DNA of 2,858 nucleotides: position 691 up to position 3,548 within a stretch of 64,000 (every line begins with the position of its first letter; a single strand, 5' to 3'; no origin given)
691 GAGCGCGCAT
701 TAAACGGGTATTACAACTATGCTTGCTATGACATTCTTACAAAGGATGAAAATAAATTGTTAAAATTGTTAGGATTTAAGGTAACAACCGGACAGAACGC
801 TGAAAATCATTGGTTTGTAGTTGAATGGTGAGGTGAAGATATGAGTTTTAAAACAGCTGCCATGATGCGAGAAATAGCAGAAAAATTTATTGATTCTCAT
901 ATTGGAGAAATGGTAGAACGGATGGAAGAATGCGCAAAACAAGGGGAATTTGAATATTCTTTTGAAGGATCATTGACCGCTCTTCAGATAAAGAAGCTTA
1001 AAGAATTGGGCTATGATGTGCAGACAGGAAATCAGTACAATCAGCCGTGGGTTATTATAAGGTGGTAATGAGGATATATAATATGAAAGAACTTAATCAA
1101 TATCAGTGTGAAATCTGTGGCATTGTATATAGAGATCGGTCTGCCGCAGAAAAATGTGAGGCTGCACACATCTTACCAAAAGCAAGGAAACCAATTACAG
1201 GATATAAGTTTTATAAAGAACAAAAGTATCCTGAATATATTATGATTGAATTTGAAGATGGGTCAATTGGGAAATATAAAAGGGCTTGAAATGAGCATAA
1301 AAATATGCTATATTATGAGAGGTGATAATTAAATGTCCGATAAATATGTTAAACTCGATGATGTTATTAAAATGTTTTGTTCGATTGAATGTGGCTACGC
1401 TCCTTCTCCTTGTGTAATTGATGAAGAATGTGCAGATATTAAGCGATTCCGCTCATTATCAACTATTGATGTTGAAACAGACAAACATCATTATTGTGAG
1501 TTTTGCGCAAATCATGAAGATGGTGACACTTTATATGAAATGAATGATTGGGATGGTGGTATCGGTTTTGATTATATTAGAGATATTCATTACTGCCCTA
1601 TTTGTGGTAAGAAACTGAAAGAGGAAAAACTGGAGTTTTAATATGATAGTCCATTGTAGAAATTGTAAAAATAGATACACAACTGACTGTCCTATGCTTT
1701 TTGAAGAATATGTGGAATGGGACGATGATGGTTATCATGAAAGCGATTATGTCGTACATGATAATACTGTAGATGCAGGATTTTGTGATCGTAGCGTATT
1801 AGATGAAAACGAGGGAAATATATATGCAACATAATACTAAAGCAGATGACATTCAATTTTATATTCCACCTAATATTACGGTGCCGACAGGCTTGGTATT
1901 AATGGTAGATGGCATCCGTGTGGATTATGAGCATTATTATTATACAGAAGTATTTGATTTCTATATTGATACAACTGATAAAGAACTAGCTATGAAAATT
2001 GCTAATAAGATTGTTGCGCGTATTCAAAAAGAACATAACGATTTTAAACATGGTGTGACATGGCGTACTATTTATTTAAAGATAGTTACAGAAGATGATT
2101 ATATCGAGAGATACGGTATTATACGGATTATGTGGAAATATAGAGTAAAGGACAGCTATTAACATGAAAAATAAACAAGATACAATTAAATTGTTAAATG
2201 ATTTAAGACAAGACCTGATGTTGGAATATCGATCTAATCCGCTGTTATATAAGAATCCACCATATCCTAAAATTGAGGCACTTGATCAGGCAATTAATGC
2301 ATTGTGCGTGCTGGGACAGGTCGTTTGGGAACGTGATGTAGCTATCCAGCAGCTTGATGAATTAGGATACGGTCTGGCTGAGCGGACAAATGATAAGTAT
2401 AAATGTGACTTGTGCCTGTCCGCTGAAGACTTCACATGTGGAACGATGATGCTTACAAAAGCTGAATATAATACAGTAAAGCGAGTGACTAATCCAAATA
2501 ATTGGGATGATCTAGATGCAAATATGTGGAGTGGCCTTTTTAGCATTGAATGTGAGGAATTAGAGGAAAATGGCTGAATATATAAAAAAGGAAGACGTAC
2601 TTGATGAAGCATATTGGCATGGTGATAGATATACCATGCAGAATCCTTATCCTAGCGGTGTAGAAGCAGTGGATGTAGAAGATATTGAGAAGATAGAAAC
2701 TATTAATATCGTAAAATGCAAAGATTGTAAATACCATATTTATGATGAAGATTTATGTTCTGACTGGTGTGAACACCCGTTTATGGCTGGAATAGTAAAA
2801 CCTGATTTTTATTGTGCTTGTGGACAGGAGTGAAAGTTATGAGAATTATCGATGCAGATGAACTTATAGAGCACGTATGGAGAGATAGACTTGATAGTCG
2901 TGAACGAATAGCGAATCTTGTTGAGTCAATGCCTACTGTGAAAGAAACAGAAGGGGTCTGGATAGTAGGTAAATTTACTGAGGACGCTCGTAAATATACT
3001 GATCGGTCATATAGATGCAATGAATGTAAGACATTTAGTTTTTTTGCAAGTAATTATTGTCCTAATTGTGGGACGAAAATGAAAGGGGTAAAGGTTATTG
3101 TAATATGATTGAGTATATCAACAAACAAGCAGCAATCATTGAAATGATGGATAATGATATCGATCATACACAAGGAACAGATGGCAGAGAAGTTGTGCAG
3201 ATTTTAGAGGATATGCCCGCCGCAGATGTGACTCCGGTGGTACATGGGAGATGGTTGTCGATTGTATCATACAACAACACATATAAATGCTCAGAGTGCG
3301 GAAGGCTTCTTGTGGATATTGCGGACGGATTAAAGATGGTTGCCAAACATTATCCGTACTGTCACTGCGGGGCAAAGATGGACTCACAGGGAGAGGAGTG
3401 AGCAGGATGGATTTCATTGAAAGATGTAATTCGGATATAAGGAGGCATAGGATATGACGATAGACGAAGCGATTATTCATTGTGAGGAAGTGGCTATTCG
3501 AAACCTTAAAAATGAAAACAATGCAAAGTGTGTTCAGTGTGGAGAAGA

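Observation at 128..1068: Tandem array of four diverged paralogous ~75-aa genes ending in Trp with overlapping stop/start signals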

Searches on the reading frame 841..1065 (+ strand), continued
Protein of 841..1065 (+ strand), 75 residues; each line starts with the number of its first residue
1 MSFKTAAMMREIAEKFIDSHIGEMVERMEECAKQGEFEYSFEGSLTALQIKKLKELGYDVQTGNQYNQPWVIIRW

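Call 82: list_cluster_members(proteins=[P0073, P0090, P0188, P0176, P0231, P0234, P0091, P0086, P0078, P0045])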
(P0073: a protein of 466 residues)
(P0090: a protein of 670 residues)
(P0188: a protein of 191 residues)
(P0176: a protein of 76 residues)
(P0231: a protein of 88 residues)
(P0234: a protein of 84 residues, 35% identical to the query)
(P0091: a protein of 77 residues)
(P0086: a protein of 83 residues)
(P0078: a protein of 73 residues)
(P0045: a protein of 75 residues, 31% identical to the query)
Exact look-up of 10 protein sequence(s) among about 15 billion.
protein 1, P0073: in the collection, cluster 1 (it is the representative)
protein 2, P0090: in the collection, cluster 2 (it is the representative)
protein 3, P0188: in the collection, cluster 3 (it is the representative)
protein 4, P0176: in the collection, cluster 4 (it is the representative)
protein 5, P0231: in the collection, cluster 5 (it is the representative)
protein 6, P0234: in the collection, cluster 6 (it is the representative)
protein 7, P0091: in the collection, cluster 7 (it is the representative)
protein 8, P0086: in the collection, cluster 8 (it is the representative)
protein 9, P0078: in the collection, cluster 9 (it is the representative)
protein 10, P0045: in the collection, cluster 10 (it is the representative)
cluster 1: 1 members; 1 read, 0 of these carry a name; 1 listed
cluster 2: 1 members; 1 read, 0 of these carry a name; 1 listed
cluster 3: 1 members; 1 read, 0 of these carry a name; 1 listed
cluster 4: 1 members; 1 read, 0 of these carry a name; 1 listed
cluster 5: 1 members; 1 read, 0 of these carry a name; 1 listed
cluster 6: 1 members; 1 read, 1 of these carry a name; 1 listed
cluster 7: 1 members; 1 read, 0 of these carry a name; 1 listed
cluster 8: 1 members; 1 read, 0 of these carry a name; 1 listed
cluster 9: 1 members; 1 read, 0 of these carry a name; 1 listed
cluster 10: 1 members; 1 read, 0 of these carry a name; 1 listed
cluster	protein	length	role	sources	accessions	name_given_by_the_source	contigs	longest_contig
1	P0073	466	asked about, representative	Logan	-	-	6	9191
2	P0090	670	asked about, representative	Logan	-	-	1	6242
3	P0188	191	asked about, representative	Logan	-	-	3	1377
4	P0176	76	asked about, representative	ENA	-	-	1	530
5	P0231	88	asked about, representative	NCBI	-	-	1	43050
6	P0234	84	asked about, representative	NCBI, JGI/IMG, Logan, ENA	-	hypothetical protein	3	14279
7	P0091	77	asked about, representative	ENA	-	-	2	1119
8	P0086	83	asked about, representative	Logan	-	-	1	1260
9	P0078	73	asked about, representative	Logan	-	-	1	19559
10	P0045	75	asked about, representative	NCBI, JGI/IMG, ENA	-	-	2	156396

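Call 86: search_protein_families(library=padloc, alignment_id=A3, max_evalue=0.01)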
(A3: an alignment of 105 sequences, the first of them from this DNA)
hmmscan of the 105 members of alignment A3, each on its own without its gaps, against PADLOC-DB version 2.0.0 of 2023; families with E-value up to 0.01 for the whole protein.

A. member 1, seq(75 aa): 0 families

B. families by the number of members that match (of 105 scanned): 11 families
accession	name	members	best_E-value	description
PDLC01310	Cas8b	2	0.0049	CAS-I-B; effector_LS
PDLC01357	Cas8b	2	0.0049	CAS-I-B; effector_LS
PDLC04525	PDC-M22B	1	0.00023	-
PDLC03498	REase_II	1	0.0045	Type II restriction enzyme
PDLC01193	Cas11b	1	0.0046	CAS-I-B; effector_SS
PDLC00968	Cas8a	1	0.0054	"CRISPR-associated protein Cas8a1/Csx8, subtype I"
PDLC00402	SduA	1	0.0066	DUF4263 domain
PDLC02010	SAVED4--SAVED_LON_TM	1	0.008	-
PDLC03269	MTase_II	1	0.0081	Type II methyltransferase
PDLC02160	Avs1c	1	0.0091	-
PDLC01955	CARF9--CARF_HEPN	1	0.0098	-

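Call 88: find_encoding_contigs(protein=P0176, flank=1000, max_places=2)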
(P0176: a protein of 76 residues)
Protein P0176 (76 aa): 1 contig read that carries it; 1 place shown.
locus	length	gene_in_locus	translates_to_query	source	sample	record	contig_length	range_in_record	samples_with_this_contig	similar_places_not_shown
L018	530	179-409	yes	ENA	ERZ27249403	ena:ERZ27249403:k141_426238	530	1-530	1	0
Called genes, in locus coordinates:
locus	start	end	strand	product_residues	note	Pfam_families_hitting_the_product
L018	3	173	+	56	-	?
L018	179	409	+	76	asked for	PF26862:Phage_T4_Y10B (weak)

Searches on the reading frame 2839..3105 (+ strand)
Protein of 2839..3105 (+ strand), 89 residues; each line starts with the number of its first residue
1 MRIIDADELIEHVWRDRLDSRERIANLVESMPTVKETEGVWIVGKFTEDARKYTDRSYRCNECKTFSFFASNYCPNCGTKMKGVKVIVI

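Call 84: search_protein_families(library=pfam, proteins=[window:2839-3105:+], max_evalue=0.01)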
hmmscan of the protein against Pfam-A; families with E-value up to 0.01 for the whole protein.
window:2839-3105:+ (89 aa): 7 families
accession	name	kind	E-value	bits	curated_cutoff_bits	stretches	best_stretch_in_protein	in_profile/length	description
PF12172.15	zf-ChsH2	-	0.00027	21.1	23.2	1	59-78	13-32/37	ChsH2, rubredoxin-like zinc ribbon domain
PF17032.10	Zn_ribbon_15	-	0.0014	19.8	28.9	1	55-78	50-73/73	zinc-ribbon family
PF07191.17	Zn_ribbon_6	-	0.0015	19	25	1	54-84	13-42/67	Double zinc ribbon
PF18551.6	TackOD1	-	0.0018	18.3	32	1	51-79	68-96/188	Thaumarchaeal output domain 1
PF13248.11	Zn_ribbon_3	-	0.0023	17.8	27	1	58-81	3-26/26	zinc-ribbon domain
PF09297.16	Zn_ribbon_NUD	-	0.0077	16.4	24.8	0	72-82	4-14/32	NADH pyrophosphatase zinc ribbon domain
PF12773.13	DZR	-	0.0087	16.6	27.3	0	58-78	25-45/45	Double zinc ribbon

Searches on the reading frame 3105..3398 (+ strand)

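Call 84: search_protein_families(library=pfam, proteins=[window:3105-3398:+], max_evalue=0.01)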
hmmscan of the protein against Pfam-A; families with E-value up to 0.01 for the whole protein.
window:3105-3398:+ (98 aa): 1 family
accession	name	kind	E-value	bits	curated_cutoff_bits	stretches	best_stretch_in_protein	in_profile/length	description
PF23783.1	Zn_ribbon_TiaS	-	0.0041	17.3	27.3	0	84-97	2-16/41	TiaS C-terminal zinc ribbon domain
